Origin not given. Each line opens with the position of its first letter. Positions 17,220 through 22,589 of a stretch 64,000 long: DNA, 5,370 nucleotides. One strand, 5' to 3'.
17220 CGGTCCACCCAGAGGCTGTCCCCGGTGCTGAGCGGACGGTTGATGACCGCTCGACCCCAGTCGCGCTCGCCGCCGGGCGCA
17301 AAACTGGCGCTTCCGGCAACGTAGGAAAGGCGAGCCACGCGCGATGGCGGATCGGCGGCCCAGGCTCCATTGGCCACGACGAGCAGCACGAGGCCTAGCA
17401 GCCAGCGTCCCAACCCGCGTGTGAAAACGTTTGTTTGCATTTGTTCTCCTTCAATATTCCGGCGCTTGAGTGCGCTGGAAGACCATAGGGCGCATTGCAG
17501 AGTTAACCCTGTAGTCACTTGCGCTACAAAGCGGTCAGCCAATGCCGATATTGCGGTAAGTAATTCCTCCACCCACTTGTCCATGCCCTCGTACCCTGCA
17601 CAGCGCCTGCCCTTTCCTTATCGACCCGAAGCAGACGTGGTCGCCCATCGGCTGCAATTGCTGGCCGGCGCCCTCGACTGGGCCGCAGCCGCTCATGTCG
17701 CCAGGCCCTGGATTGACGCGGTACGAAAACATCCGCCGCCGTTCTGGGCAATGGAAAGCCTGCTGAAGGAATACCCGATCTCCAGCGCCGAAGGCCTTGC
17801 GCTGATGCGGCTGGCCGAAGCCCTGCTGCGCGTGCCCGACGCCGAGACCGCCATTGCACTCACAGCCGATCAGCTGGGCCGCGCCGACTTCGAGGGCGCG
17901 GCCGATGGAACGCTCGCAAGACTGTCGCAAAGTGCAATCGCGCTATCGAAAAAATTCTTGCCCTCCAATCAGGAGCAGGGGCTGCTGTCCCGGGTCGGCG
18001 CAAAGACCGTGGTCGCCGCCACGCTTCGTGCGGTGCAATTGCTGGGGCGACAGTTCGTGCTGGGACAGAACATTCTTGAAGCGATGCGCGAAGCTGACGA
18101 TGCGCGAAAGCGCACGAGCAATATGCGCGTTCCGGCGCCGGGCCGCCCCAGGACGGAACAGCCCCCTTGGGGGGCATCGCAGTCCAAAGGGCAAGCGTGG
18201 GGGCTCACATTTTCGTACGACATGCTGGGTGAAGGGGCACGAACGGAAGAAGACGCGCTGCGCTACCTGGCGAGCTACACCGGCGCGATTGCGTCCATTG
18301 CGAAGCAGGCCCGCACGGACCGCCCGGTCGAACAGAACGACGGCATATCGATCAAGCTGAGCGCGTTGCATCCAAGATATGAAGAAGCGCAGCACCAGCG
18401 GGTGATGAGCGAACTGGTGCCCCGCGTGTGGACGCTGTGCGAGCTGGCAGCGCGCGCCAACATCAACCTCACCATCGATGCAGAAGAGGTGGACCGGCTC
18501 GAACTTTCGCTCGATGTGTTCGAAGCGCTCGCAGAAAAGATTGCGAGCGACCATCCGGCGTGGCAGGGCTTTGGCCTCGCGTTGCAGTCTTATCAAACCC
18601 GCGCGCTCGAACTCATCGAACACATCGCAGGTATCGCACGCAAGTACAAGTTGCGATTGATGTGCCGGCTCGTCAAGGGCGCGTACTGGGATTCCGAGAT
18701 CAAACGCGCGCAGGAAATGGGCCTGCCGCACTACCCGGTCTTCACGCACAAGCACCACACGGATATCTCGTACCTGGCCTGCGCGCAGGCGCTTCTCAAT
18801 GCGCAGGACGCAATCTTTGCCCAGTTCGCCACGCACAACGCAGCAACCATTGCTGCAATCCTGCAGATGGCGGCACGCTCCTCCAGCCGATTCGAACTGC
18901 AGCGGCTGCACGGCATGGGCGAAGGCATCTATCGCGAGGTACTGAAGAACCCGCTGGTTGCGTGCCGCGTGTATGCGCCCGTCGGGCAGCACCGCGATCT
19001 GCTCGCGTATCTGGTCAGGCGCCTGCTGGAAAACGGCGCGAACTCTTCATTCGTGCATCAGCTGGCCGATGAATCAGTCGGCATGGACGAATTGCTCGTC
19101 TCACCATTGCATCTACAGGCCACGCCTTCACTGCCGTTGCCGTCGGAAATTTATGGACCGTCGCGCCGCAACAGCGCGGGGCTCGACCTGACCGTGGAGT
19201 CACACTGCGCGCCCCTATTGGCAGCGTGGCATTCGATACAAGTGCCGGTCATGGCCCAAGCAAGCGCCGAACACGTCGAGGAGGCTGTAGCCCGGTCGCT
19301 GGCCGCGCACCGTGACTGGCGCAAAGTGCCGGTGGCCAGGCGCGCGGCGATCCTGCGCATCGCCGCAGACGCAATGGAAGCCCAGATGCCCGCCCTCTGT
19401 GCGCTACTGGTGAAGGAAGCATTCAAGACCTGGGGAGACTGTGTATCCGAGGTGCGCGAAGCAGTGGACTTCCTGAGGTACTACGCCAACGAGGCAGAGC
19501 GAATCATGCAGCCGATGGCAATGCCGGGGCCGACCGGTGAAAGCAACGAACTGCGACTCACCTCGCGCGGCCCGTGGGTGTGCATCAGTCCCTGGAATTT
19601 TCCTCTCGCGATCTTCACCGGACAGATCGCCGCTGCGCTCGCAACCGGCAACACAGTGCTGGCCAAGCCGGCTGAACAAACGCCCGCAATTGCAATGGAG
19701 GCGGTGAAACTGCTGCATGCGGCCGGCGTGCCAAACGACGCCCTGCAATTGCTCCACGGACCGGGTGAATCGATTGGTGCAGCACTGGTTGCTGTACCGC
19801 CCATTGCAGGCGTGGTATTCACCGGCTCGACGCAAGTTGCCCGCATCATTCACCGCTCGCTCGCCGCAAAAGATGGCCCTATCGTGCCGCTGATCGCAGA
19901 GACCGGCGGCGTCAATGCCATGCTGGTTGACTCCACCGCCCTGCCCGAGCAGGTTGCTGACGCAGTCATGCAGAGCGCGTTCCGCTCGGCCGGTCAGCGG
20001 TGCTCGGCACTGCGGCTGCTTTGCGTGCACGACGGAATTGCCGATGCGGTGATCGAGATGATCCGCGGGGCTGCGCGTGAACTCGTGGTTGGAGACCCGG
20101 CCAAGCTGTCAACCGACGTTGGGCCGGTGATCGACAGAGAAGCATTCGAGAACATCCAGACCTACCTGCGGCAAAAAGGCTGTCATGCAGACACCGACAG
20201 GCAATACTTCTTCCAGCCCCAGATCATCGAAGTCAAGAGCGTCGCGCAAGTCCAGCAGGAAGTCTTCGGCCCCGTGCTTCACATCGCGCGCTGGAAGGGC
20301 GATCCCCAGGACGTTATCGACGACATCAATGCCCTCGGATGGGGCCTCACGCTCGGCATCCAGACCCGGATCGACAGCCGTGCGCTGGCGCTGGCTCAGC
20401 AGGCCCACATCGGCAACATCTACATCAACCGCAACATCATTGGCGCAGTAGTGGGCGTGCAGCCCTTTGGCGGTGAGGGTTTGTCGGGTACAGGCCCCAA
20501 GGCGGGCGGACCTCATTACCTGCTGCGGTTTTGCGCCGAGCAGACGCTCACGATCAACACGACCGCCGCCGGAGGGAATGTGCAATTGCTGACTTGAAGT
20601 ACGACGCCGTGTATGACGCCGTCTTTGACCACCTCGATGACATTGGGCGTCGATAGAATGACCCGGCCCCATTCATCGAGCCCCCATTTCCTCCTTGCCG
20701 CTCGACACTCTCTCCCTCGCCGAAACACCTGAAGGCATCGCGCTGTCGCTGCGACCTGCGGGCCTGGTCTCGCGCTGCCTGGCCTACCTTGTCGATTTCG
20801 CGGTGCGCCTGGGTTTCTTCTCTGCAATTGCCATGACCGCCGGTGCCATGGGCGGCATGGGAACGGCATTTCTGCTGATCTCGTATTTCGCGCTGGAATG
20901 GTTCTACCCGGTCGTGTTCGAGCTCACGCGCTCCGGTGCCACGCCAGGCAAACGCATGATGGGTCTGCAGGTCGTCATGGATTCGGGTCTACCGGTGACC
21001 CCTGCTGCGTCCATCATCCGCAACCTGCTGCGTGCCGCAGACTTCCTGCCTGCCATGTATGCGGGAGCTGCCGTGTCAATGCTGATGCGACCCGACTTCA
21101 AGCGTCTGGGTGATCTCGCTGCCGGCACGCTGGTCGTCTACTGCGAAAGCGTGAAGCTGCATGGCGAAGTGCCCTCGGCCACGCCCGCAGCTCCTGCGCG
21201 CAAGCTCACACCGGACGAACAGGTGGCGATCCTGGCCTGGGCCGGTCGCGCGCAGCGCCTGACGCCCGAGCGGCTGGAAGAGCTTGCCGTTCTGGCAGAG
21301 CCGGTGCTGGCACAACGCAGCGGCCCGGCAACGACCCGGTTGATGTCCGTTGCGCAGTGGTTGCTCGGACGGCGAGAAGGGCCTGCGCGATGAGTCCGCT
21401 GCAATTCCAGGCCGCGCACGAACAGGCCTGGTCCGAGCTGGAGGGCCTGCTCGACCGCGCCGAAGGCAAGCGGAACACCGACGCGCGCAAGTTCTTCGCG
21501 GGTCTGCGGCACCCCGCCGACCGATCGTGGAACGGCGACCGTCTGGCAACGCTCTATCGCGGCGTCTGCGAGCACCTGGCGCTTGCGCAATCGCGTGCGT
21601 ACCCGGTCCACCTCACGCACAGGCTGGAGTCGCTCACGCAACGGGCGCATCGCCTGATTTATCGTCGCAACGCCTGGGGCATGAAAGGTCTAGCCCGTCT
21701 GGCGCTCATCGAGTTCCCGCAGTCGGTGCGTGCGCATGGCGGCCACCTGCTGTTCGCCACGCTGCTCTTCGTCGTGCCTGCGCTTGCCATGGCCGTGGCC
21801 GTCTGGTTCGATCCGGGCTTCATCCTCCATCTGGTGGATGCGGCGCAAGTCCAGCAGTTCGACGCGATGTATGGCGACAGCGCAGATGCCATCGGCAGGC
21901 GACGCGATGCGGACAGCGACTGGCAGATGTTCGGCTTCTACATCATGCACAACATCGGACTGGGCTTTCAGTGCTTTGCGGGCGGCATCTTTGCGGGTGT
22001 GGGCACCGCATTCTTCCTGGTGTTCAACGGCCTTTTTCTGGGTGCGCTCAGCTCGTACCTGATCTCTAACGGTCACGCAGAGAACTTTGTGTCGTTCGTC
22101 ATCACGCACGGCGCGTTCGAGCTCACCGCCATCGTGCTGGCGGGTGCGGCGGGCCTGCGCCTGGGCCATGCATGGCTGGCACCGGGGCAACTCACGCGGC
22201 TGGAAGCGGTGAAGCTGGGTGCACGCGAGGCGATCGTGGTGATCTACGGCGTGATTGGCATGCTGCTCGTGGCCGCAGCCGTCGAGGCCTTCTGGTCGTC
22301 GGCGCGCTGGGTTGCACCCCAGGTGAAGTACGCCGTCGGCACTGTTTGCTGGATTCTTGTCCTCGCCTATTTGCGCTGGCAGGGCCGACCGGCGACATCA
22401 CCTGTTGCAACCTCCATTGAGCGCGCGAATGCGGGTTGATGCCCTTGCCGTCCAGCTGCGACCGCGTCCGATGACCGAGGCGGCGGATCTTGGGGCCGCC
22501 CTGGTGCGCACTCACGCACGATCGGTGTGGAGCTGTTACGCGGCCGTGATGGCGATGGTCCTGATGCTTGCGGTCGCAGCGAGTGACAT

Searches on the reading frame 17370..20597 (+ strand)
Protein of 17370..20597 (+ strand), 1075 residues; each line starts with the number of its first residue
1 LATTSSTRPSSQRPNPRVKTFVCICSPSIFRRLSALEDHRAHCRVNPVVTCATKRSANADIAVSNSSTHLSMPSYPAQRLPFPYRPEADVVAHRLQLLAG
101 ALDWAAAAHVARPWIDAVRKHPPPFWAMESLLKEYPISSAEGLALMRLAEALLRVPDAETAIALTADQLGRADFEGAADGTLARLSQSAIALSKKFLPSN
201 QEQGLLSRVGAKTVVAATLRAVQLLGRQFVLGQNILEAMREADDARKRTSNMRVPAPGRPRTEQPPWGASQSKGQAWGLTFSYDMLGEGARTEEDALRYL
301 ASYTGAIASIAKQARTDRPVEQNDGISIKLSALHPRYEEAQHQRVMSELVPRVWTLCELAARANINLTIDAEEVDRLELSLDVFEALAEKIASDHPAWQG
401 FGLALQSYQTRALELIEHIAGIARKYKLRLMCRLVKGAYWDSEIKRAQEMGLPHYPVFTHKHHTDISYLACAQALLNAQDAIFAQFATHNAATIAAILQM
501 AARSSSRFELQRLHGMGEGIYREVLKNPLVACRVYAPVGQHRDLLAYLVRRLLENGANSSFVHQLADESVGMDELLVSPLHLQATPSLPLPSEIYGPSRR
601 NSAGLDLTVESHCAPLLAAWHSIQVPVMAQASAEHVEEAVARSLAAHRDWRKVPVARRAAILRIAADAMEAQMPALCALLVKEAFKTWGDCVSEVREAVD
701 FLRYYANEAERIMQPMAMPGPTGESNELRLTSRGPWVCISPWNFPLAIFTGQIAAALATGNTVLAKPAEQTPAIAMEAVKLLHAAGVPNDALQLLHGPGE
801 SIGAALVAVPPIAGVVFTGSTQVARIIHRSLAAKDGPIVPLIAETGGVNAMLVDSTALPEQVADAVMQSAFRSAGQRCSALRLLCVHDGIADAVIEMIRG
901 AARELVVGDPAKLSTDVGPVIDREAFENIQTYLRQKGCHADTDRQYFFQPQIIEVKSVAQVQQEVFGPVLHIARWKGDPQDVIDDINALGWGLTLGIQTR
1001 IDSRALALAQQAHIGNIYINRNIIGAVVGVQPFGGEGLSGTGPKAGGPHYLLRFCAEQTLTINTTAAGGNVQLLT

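Call 45: search_protein_families(library=pfam, proteins=[window:17370-20597:+], max_evalue=0.00001)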
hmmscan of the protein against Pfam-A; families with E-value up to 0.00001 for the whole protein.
window:17370-20597:+ (1075 aa): 3 families
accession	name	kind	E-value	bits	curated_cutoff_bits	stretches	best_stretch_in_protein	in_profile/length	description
PF00171.27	Aldedh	-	3.9e-107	359.1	23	1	628-1058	23-459/461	Aldehyde dehydrogenase family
PF01619.24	Pro_dh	-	6.5e-96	321.6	27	1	276-564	10-278/278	Proline dehydrogenase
PF14850.11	Pro_dh-DNA_bdg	-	5.5e-27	94.9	27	1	128-229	2-112/112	DNA-binding domain of Proline dehydrogenase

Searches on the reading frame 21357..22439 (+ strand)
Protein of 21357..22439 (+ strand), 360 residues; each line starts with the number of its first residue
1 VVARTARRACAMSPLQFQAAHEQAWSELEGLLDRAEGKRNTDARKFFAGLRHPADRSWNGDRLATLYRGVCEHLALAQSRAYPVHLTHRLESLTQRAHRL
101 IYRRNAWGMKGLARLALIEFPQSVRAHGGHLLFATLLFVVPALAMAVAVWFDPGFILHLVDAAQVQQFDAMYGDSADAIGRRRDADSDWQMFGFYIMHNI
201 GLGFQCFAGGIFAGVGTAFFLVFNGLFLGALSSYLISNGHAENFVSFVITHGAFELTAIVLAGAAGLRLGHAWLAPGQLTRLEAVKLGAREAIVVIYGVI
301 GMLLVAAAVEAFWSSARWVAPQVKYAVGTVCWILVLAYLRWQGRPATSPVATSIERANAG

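Call 45: search_protein_families(library=pfam, proteins=[window:21357-22439:+], max_evalue=0.00001)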
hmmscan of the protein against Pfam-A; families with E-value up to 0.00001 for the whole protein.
window:21357-22439:+ (360 aa): 1 family
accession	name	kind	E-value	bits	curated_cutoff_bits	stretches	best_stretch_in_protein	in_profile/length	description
PF01944.22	SpoIIM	-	1.2e-36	126.6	26.9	1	134-314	1-162/163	Stage II sporulation protein M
